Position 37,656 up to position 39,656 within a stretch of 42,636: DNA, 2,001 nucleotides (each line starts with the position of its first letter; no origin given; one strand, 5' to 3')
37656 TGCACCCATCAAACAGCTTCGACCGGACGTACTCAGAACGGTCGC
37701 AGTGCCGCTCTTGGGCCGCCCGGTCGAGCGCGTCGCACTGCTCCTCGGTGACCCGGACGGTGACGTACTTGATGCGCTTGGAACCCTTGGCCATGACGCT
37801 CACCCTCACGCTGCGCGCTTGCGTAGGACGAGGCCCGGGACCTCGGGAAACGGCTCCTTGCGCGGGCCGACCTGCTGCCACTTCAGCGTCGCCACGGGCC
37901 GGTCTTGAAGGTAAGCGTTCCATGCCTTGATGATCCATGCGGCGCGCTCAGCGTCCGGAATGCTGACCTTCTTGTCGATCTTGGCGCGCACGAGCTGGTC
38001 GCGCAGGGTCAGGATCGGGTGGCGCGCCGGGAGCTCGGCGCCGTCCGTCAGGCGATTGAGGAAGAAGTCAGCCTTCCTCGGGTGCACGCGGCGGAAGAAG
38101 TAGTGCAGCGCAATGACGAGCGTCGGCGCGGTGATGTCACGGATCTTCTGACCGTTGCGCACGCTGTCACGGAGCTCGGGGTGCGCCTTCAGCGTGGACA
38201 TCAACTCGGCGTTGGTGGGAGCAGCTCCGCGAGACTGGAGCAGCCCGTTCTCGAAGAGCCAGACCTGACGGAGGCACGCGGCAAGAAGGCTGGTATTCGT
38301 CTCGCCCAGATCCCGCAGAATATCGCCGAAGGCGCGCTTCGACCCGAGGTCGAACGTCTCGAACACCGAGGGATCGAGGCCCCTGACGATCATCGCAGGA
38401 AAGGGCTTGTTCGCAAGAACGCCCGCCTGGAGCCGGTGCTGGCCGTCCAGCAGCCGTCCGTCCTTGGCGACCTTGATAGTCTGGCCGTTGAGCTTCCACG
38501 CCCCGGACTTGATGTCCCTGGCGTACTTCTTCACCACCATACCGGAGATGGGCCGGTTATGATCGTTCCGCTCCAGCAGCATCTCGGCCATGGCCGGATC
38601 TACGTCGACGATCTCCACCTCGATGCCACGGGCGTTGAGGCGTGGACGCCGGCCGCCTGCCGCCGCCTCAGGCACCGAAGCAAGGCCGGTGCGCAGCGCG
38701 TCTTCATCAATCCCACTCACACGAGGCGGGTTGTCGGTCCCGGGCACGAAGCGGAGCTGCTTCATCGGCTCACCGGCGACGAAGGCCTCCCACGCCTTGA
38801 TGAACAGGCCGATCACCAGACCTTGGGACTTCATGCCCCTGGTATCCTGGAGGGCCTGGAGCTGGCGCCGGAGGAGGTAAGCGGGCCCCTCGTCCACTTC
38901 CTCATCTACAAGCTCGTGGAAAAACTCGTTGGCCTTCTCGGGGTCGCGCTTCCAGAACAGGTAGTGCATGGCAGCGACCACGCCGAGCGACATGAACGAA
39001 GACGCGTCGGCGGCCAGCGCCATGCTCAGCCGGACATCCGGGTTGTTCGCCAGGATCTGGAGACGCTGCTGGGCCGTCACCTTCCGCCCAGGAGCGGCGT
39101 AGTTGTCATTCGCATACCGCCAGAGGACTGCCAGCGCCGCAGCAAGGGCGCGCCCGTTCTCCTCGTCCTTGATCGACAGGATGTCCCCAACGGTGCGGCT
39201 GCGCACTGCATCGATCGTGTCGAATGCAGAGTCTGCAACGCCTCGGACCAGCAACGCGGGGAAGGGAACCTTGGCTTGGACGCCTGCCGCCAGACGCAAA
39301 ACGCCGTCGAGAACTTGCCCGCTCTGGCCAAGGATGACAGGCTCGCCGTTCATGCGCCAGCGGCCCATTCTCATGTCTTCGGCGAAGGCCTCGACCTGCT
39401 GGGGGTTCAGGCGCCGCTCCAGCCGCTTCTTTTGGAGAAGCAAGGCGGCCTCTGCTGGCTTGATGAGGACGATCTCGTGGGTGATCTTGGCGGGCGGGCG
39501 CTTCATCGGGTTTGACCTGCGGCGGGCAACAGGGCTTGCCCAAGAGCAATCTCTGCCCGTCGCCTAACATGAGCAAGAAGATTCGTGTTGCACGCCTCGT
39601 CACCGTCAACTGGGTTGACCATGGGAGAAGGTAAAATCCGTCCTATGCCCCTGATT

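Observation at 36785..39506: Four-gene ParB(DGQHR)x2 - RHH - HTH - HEPN operon in the cargo slot of the island: candidate undescribed conflict/defence system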

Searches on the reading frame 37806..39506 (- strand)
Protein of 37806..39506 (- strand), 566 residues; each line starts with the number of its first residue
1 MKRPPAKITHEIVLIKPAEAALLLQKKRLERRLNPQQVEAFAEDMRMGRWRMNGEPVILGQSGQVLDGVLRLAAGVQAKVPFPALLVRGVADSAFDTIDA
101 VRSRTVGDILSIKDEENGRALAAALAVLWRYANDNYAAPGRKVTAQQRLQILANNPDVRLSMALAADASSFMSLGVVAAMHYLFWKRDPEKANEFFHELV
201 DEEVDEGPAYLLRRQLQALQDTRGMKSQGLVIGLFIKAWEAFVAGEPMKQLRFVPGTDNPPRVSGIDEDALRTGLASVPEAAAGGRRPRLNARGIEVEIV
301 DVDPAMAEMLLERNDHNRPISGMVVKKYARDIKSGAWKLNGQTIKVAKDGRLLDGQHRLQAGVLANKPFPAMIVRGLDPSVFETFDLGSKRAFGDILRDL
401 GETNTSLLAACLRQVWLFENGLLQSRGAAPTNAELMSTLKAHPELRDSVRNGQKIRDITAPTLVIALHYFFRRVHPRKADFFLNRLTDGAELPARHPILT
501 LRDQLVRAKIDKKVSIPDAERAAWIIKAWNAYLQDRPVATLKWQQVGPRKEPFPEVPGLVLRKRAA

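Call 4: search_protein_families(library=pfam, proteins=[window:37806-39506:-], max_evalue=1)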
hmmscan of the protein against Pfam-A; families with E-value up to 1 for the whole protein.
window:37806-39506:- (566 aa): 1 family
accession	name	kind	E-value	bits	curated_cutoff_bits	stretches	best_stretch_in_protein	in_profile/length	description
PF03221.22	HTH_Tnp_Tc5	-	0.16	12.4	22.2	1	301-332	3-34/66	Tc5 transposase DNA-binding domain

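Call 5: search_protein_families(library=padloc, proteins=[window:37806-39506:-], max_evalue=1)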
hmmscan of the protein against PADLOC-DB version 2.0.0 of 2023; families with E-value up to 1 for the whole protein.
window:37806-39506:- (566 aa): 0 families

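Call 6: search_protein_families(library=phrogs, proteins=[window:37806-39506:-], max_evalue=0.1)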
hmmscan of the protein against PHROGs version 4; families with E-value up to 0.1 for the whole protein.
window:37806-39506:- (566 aa): 5 families
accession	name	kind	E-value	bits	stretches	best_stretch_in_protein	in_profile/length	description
phrog_5931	-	unknown function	7.9e-111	371.1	2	292-555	5-276/282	-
phrog_26392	-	unknown function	0.021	15.4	0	336-368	14-47/231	-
phrog_12305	-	DNA, RNA and nucleotide metabolism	0.03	14.5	0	327-377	29-79/271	ParB-like partition protein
phrog_2859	-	unknown function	0.03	13.3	0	290-387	361-452/740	-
phrog_14955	-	unknown function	0.036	15.5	0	182-219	11-47/68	-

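Call 7: search_protein_families(library=ncbifam, proteins=[window:37806-39506:-], max_evalue=1)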
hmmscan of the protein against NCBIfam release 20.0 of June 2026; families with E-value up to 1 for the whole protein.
window:37806-39506:- (566 aa): 0 families

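Call 16: find_homologous_proteins(query=window:37806-39506:-)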
Query window:37806-39506:- (566 aa): 92 proteins with E <= 0.001 among 8000 candidates.
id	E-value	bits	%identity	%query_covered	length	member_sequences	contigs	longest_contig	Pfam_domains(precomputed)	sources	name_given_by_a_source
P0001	0.0e+0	1260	100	100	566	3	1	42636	-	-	-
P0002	3.1e-215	734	59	99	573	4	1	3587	-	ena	-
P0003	7.2e-214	730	59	99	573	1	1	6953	-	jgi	jgi:hypothetical protein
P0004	8.8e-211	719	58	98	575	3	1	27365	-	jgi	jgi:hypothetical protein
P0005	1.9e-210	718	59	99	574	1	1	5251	-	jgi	jgi:hypothetical protein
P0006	3.5e-209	714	58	99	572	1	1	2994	-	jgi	jgi:hypothetical protein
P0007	5.5e-208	710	58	99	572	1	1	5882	-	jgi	jgi:hypothetical protein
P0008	5.0e-204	697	56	99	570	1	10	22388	-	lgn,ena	-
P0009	3.0e-196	671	55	97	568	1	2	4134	-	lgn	-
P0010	5.6e-191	654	59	90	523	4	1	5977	-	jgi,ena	jgi:hypothetical protein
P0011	3.4e-189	648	53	98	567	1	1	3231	-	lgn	-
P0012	7.1e-171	588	51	99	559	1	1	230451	-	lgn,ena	-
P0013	6.9e-170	584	52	97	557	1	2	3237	-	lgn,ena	-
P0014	5.6e-168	578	51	98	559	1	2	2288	-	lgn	-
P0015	2.4e-165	569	50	98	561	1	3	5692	-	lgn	-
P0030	2.4e-154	533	49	97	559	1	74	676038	-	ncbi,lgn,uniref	ncbi:MAG: hypothetical protein ABJG86_00575 [Nitratireductor sp.]|uniref:hypothetical protein n=1 Ta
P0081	8.0e-116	406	40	97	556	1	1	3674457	-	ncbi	ncbi:MAG: hypothetical protein QM759_04945 [Terricaulis sp.]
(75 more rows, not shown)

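Call 17: find_encoding_contigs(protein=P0030, flank=8000, max_places=3)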
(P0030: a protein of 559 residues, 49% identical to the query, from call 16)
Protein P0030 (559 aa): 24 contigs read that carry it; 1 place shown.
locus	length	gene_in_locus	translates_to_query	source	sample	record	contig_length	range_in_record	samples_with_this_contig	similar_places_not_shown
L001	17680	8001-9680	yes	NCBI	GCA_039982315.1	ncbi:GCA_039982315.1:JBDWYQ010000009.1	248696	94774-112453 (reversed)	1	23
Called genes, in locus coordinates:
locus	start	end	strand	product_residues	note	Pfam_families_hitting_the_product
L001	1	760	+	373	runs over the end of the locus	PF01699:Na_Ca_ex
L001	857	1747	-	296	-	PF13391:HNH_2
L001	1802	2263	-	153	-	PF09450:DUF2019 (weak)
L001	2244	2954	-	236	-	-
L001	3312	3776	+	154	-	PF13238:AAA_18 (weak), PF13671:AAA_33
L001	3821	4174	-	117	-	PF09966:DUF2200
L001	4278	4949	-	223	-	-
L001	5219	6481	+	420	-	PF07690:MFS_1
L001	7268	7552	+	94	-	PF01381:HTH_3, PF12844:HTH_19 (weak), PF13443:HTH_26 (weak), PF13560:HTH_31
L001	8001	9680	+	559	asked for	-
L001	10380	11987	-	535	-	PF01039:Carboxyl_trans, PF03255:ACCA (weak), PF06833:MdcE (faint)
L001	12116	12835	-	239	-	PF03358:FMN_red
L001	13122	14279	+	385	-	PF14284:PcfJ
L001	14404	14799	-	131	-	PF02311:AraC_binding (weak), PF07883:Cupin_2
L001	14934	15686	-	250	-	PF02535:Zip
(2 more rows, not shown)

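Call 18: find_encoding_contigs(protein=P0081, flank=8000, max_places=2)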
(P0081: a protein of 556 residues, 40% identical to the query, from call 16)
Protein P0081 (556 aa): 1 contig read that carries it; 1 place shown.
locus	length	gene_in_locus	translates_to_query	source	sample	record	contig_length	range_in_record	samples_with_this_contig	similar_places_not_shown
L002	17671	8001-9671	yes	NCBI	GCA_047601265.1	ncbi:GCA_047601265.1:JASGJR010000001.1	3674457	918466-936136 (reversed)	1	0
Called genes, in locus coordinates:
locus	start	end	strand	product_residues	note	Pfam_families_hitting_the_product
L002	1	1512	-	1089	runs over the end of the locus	PF05593:RHS_repeat (weak), PF25023:TEN_YD-shell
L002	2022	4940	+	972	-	PF00933:Glyco_hydro_3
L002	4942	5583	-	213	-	-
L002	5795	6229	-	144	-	-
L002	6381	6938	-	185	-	-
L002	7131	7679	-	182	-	PF00239:Resolvase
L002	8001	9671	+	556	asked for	-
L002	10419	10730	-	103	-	-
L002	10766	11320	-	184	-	-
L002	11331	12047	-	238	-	PF04542:Sigma70_r2 (weak), PF08281:Sigma70_r4_2, PF04545:Sigma70_r4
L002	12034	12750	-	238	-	PF00813:FliP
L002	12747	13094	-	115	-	-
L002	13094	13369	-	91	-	PF28396:SepQ_C (weak), PF01052:FliMN_C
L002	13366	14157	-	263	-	PF01052:FliMN_C (weak)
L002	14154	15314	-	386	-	PF00460:Flg_bb_rod (weak), PF22692:LlgE_F_G_D1 (faint), PF06429:Flg_bbr_C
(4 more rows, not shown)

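Call 19: find_encoding_contigs(protein=P0012, flank=8000, max_places=2)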
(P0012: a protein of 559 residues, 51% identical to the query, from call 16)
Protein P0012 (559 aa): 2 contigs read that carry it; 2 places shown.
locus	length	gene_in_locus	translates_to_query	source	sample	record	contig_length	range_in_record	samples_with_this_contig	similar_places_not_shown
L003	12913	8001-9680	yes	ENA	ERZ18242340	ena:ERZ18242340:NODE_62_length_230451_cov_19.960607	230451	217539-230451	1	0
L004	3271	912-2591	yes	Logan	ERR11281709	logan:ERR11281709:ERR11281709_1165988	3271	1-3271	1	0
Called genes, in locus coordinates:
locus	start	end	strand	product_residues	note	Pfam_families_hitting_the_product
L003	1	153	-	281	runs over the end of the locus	PF02567:PhzC-PhzF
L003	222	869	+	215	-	PF03473:MOSC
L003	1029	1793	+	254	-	PF00106:adh_short, PF13561:adh_short_C2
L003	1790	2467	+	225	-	PF01292:Ni_hydr_CYTB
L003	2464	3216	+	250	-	PF00174:Oxidored_molyb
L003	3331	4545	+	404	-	PF00764:Arginosuc_synth, PF20979:Arginosuc_syn_C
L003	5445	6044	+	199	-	PF03330:DPBB_1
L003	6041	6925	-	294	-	-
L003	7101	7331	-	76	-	-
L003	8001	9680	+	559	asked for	-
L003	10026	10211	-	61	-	-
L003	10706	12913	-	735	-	?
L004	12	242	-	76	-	-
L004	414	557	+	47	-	-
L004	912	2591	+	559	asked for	-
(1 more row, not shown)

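Call 24: search_solved_structures(query=A1, max_evalue=10, show_alignments=3)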
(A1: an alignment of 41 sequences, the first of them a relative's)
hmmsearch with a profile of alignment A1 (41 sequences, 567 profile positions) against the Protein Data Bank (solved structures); distinct sequences matched with E-value up to 10: 0.

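Call 31: find_encoding_contigs(protein=P0004, flank=10000, max_places=2)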
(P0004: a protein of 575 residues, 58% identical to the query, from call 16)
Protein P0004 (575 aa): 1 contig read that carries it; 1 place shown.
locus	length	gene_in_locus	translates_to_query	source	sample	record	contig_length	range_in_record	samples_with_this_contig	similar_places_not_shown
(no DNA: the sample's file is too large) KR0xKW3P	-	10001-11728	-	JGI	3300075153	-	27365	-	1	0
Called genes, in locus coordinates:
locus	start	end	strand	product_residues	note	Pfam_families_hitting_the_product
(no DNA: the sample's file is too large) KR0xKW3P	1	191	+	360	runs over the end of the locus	PF01210:NAD_Gly3P_dh_N, PF02558:ApbA, PF03807:F420_oxidored (faint), PF07479:NAD_Gly3P_dh_C, PF08546:ApbA_C (weak), PF20618:GPD_NAD_C_bact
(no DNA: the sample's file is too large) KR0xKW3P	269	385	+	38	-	-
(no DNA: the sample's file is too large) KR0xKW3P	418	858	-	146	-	PF01850:PIN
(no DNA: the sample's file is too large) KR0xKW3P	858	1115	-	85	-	PF02604:PhdYeFM_antitox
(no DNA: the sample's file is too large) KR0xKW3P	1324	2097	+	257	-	PF01925:TauE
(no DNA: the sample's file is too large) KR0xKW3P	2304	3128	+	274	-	PF00378:ECH_1, PF16113:ECH_2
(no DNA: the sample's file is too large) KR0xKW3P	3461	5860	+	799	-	PF13289:SIR2_2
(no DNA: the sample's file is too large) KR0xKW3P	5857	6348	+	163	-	-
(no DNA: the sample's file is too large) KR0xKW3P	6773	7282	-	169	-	PF08837:DUF1810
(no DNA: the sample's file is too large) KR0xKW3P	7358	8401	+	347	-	PF03544:TonB_C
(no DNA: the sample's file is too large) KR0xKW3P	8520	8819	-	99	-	PF05016:ParE_toxin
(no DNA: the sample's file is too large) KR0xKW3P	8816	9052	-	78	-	PF09720:Unstab_antitox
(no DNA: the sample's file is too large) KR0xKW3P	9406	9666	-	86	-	-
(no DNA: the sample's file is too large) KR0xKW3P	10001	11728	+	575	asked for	-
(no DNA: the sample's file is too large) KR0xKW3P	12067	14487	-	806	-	PF00580:UvrD-helicase, PF13245:AAA_19, PF13604:AAA_30 (faint), PF13361:UvrD_C, PF13538:UvrD_C_2 (weak)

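Call 32: find_encoding_contigs(protein=P0008, flank=10000, max_places=3)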
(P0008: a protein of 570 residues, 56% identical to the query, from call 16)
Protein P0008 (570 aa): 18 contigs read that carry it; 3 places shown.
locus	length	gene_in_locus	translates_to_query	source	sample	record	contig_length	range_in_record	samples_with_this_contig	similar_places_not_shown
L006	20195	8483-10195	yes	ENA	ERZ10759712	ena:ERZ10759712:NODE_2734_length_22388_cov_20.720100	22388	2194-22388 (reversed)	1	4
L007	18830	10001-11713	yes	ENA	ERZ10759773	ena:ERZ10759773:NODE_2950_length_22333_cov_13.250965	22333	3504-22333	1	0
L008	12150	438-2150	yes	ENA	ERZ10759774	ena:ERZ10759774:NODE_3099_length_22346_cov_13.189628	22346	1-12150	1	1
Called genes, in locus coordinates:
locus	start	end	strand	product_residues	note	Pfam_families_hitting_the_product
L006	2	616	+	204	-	?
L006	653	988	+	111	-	-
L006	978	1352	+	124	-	-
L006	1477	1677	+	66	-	-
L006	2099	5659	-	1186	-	PF07953:Toxin_R_bind_N, PF13385:Laminin_G_3, PF25390:WD40_RLD, PF00415:RCC1 (weak), PF13540:RCC1_2 (weak), PF25390:WD40_RLD, PF00415:RCC1 (weak), PF13385:Laminin_G_3, +1 more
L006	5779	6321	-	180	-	PF00239:Resolvase, PF02796:HTH_7 (weak), PF13936:HTH_38, PF13384:HTH_23 (weak)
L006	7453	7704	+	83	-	PF03693:ParD_antitoxin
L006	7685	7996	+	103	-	PF05016:ParE_toxin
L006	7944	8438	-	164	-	-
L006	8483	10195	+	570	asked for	-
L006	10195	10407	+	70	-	-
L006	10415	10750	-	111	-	PF01381:HTH_3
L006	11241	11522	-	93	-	PF03693:ParD_antitoxin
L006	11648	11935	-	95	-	PF05016:ParE_toxin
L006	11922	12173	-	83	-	PF03693:ParD_antitoxin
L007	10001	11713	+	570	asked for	-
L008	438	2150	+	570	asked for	-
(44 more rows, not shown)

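Call 33: search_dna_similar(query=window:37806-39506:-, collection=phages, mode=protein, max_rows=30, rows=spread)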
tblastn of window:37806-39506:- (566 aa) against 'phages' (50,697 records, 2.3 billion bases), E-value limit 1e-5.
Records with a match: 89; places in all: 89; records where one place covers at least 80% of the query: 29.
Best place of each record, by identity: <60% 89.
By first word of the organism name: Mycobacterium 31; Rhizobium 9; Rhodococcus 9; Vibrio 7; Brevundimonas 6; Pseudomonas 4; Gordonia 4; Propionibacterium 4; Nocardia 3; Prochlorococcus 3; and 7 more.
By host as written in the record: Mycobacterium smegmatis mc2 155 22; Rhodococcus equi NRRL B-16538 7; Brevundimonas pondensis LVF1 4; Propionibacterium freudenreichii 4; Prochlorococcus MED4 4; Vibrio breoganii 3; Mycobacterium abscessus GD43A 2; mycobacterium smegmatis mc2 155 2; and 32 more.
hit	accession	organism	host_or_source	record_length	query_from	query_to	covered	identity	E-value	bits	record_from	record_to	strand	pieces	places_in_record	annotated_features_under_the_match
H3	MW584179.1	Mycobacterium phage prophiGD43A-1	Mycobacterium abscessus GD43A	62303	1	555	88%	30.7%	1e-23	168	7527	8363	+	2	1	11: ParB-like nuclease domain protein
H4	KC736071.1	Mycobacterium phage WIVsmall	mycobacterium smegmatis mc2 155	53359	37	555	85%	30.6%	6e-34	235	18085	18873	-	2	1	hypothetical protein (x2)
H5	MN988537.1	Rhizobium phage RHph_TM3_3_10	Rhizobium etli T3_10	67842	11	542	86%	30.2%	1e-19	173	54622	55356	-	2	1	hypothetical protein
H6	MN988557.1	Rhizobium phage RHph_Y52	Rhizobium phaseoli IE6794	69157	11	542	86%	30.2%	1e-19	173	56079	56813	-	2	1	hypothetical protein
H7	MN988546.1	Rhizobium phage RHph_Y2_4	Rhizobium phaseoli Y2_4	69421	11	542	86%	30.2%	1e-19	173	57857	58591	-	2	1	hypothetical protein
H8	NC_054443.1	Mycobacterium phage Avocado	Mycobacterium smegmatis mc2 155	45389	6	542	90%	28.8%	2e-22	173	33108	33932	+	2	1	helix-turn-helix DNA binding domain protein | hypothetical protein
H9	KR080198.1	Mycobacterium phage Cambiare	Mycobacterium smegmatis mc2 155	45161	38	542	89%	28.6%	2e-22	167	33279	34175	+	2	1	43: hypothetical protein | 42: hypothetical protein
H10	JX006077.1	Saccharomonospora phage PIS 136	Saccharomonospora sp.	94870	35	560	89%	27.4%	1e-16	152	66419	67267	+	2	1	hypothetical protein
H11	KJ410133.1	Mycobacterium phage Jolie2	Mycobacterium smegmatis mc2155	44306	34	556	85%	28.2%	7e-21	161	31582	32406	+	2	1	hypothetical protein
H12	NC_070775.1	Microbacterium phage vB_MoxS-R1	Microbacterium sp. R1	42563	9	542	80%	30.1%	3e-23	175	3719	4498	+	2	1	hypothetical protein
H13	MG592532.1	Vibrio phage 1.165.O._10N.261.51.B7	Vibrio breoganii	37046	34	541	81%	26.1%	2e-14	143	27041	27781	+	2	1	hypothetical protein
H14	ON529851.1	Brevundimonas phage vB_BpoS-Marchewka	Brevundimonas pondensis LVF1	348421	38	503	57%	35.5%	8e-22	168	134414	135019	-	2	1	hypothetical protein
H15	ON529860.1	Brevundimonas phage vB_BpoS-Papperlapapp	Brevundimonas pondensis LVF1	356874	38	503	57%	35.5%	2e-21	167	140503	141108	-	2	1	hypothetical protein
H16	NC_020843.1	Vibrio phage 11895-B1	Vibrio sp. 11985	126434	34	545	59%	28.4%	5e-17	153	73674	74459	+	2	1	hypothetical protein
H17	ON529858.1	Brevundimonas phage vB_BgoS-Bajun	Brevundimonas goettingensis LVF2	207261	297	532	42%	35.4%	6e-25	116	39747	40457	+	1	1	hypothetical protein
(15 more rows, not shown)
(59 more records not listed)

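Call 35: search_protein_families(library=pfam, alignment_id=A1, max_evalue=1)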
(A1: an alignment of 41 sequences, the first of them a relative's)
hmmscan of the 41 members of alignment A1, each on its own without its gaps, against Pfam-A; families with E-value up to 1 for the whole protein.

A. member 1, P0001 (566 aa): 1 family
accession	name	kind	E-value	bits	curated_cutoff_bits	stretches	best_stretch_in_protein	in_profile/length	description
PF03221.22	HTH_Tnp_Tc5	-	0.16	12.4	22.2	1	301-332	3-34/66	Tc5 transposase DNA-binding domain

B. families by the number of members that match (of 41 scanned): 21 families
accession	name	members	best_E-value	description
PF22183.1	Fibre_HD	3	0.021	Atadenovirus fibre, head domain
PF08167.18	RIX1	2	0.12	rRNA processing/ribosome biogenesis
PF24218.1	DUF7437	1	0.043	Family of unknown function (DUF7437)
PF24270.1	HTH_Cmi2_C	1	0.046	Cmi2, C-terminal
PF21431.3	Col-Pyo_DNase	1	0.072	Colicin/Pyocin-S2, DNase domain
PF22355.1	tRNA_int_end_N3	1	0.077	tRNA-splicing endonuclease subunit NEQ261 N-terminal domain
PF02065.24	Melibiase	1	0.084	Melibiase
PF13309.12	HTH_22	1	0.085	HTH domain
PF11398.14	DUF2813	1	0.12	Protein of unknown function (DUF2813)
PF07455.17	Psu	1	0.12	Phage polarity suppression protein (Psu)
PF12826.13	HHH_2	1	0.13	Helix-hairpin-helix motif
PF19602.4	DUF6107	1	0.15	Family of unknown function (DUF6107)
PF03221.22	HTH_Tnp_Tc5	1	0.16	Tc5 transposase DNA-binding domain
PF04286.17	DUF445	1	0.16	Protein of unknown function (DUF445)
PF13935.11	Ead_Ea22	1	0.17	Ead/Ea22-like protein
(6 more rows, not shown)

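Call 36: predict_structure(alignment_id=A1)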
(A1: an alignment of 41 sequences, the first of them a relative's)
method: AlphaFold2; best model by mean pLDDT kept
length: 566 residues; sequences in the alignment: 41
mean_pLDDT: 88.5   pTM: 0.82
mean pLDDT of the five models: 88.5, 88.1, 87.5, 87.4, 85.3
residues with pLDDT >= 90: 383; 70-90: 131; 50-70: 34; < 50: 18
segments of 3 or more residues with pLDDT < 50: 1-4, 275-286
pLDDT, mean of each block of 10 residues (from residue 1): 63 96 90 86 88 90 92 95 94 84 78 88 94 89 85 91 94 94 96 97 94 92 75 96 92 92 85 52 48 84 97 86 92 93 92 93 97 91 64 88 94 95 89 94 96 92 96 97 96 96 94 82 97 96 89 87 52
secondary structure, 60 per line:
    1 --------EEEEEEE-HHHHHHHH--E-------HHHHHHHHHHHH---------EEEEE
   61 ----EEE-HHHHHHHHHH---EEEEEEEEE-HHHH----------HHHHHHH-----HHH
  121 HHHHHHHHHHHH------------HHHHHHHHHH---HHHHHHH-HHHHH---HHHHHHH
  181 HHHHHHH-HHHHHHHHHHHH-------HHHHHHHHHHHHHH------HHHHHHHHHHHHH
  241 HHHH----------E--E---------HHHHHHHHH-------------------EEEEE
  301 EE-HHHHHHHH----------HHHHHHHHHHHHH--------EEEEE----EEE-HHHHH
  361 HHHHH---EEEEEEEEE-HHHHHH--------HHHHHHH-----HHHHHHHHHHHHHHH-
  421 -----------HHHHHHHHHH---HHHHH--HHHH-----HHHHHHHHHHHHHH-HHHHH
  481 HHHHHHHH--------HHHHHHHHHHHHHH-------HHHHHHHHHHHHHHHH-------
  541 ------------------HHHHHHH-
elements in order: E9-15 H17-24 H35-46 E56-60 E65-67 H69-78 E82-90 H92-95 H106-112 H118-132 H145-154 H158-164 H166-170 H174-187 H189-200 H208-221 H228-244 H268-276 E296-302 H304-311 H322-334 E343-347 E352-354 H356-365 E369-377 H379-384 H393-399 H405-419 H432-441 H445-449 H452-455 H461-474 H476-488 H497-510 H518-533 H559-565
